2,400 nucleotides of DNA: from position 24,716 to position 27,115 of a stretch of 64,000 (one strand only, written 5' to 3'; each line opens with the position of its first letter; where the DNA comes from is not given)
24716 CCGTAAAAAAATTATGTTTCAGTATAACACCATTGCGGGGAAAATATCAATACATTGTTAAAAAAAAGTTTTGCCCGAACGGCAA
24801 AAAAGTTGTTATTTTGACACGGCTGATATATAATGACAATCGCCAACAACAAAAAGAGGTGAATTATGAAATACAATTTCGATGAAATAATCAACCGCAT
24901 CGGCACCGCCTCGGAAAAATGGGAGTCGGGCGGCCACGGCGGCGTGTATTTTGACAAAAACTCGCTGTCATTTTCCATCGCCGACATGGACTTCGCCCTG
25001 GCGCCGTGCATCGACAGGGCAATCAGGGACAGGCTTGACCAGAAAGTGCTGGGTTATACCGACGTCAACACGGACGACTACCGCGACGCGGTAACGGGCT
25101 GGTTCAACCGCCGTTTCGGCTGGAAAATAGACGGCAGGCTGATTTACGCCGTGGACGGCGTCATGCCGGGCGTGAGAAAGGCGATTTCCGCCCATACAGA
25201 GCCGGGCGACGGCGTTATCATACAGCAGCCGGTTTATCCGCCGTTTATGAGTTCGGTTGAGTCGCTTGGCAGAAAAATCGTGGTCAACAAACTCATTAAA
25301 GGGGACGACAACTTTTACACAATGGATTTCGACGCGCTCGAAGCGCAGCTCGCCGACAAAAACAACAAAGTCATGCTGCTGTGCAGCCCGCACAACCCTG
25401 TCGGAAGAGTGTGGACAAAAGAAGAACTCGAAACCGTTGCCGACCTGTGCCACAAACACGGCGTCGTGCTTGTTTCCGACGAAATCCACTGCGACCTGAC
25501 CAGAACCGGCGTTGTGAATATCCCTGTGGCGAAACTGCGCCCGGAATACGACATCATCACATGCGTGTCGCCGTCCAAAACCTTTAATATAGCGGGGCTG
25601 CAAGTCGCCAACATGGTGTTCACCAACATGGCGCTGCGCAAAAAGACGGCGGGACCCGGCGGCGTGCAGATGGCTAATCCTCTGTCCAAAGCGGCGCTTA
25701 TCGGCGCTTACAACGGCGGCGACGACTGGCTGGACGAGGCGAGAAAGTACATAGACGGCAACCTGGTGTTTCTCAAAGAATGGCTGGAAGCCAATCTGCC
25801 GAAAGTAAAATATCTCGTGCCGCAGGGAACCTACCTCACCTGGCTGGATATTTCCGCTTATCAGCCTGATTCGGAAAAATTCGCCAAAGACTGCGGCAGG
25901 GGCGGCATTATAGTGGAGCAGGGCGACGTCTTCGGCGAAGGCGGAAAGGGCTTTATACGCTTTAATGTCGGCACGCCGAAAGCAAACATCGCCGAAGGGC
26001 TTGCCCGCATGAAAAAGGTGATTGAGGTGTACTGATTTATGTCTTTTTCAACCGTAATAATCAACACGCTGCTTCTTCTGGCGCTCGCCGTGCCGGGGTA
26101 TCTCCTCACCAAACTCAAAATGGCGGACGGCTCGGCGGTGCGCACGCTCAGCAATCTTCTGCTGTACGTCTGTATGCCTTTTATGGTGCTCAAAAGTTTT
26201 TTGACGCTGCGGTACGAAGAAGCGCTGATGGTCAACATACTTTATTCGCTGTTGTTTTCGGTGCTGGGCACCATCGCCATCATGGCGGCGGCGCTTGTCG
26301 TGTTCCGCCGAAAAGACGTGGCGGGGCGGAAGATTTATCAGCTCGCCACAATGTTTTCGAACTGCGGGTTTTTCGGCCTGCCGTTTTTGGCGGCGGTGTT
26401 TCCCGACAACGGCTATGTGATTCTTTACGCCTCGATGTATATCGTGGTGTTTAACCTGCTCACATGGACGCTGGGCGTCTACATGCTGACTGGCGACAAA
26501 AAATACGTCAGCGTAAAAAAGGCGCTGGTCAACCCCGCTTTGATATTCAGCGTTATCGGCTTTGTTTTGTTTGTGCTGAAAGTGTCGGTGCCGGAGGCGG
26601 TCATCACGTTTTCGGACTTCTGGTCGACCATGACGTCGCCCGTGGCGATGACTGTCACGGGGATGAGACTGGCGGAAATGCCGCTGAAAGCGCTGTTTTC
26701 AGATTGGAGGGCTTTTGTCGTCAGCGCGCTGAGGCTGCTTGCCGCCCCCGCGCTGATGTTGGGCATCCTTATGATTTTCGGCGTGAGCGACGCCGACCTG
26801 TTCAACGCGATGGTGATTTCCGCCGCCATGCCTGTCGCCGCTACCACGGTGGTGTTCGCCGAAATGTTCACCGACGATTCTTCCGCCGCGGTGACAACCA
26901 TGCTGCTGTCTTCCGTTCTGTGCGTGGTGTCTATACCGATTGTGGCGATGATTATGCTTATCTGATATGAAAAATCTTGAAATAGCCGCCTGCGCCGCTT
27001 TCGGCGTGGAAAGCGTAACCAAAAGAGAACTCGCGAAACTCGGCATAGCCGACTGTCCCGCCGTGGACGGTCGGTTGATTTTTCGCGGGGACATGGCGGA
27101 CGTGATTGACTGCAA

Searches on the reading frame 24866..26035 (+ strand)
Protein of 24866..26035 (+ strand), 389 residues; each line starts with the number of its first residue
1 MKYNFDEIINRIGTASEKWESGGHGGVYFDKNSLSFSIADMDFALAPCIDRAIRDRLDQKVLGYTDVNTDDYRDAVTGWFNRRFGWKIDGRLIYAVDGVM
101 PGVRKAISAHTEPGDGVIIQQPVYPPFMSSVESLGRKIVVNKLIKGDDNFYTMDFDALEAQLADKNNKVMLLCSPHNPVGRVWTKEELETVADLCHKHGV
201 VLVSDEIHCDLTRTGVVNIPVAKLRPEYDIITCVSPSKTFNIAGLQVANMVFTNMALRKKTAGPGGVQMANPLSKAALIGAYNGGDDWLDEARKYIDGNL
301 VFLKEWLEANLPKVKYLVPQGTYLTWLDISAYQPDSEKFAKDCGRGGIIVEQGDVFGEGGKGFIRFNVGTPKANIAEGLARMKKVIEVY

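Call 67: search_protein_families(library=ncbifam, proteins=[window:24866-26035:+], max_evalue=0.00001)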
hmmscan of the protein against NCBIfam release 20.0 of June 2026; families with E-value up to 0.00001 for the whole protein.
window:24866-26035:+ (389 aa): 61 families (the best 25 are shown)
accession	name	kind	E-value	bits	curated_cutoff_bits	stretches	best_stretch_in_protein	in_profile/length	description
TIGR04350.1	C_S_lyase_PatB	subfamily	1.8e-107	359.6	340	1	5-386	1-383/384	PatB family C-S lyase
NF041364.1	GntC_guanitoxin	equivalog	3.4e-37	128.2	415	1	63-384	32-355/356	guanitoxin biosynthesis PLP-dependent (S)-gamma-hydroxy-L-arginine cyclodehydratase GntC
NF004975.0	PRK06348.1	equivalog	6.3e-33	114.3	549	1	33-385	31-382/384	pyridoxal phosphate-dependent aminotransferase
NF004770.0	PRK06108.1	subfamily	2.4e-31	108.9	422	1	48-387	53-393/396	pyridoxal phosphate-dependent aminotransferase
NF006756.0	PRK09276.1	subfamily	3.7e-31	108.4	507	1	35-385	35-385/387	LL-diaminopimelate aminotransferase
TIGR03540.1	DapC_direct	equivalog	5.1e-30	104.6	593.25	1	50-384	49-382/383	LL-diaminopimelate aminotransferase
NF006229.0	PRK08361.1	equivalog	7.5e-29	100.9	624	1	31-387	33-389/391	aspartate aminotransferase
NF005816.0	PRK07682.1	equivalog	2.7e-27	95.4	620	1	32-387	30-384/390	aminotransferase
NF005855.0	PRK07777.1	equivalog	1.1e-26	94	553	1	69-384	67-386/391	pyridoxal phosphate-dependent aminotransferase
NF052290.2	MocR_like_YczR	exception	1.7e-26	93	487.4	1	61-384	135-456/458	MocR-like transcription factor YczR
TIGR01265.1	tyr_nico_aTase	subfamily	2.4e-26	92.6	292.45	1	70-385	76-398/403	tyrosine/nicotianamine family aminotransferase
NF005588.0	PRK07309.1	equivalog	3e-26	92.2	576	1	37-387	36-387/391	pyridoxal phosphate-dependent aminotransferase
NF005744.0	PRK07568.1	subfamily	7.3e-26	90.9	389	1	56-340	54-335/398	pyridoxal phosphate-dependent aminotransferase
NF005732.0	PRK07550.1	equivalog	2e-25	89.6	366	1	58-384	60-386/389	aminotransferase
NF005613.0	PRK07366.1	equivalog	4.6e-25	88.4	486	1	37-386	36-388/391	LL-diaminopimelate aminotransferase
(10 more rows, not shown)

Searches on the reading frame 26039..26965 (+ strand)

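Call 67: search_protein_families(library=ncbifam, proteins=[window:26039-26965:+], max_evalue=0.00001)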
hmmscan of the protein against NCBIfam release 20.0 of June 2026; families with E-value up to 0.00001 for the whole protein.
window:26039-26965:+ (308 aa): 1 family
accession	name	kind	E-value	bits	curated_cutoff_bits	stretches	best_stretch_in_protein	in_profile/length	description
TIGR00946.1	2a69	subfamily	1.1e-22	80.7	246.05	1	11-306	11-334/336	auxin efflux carrier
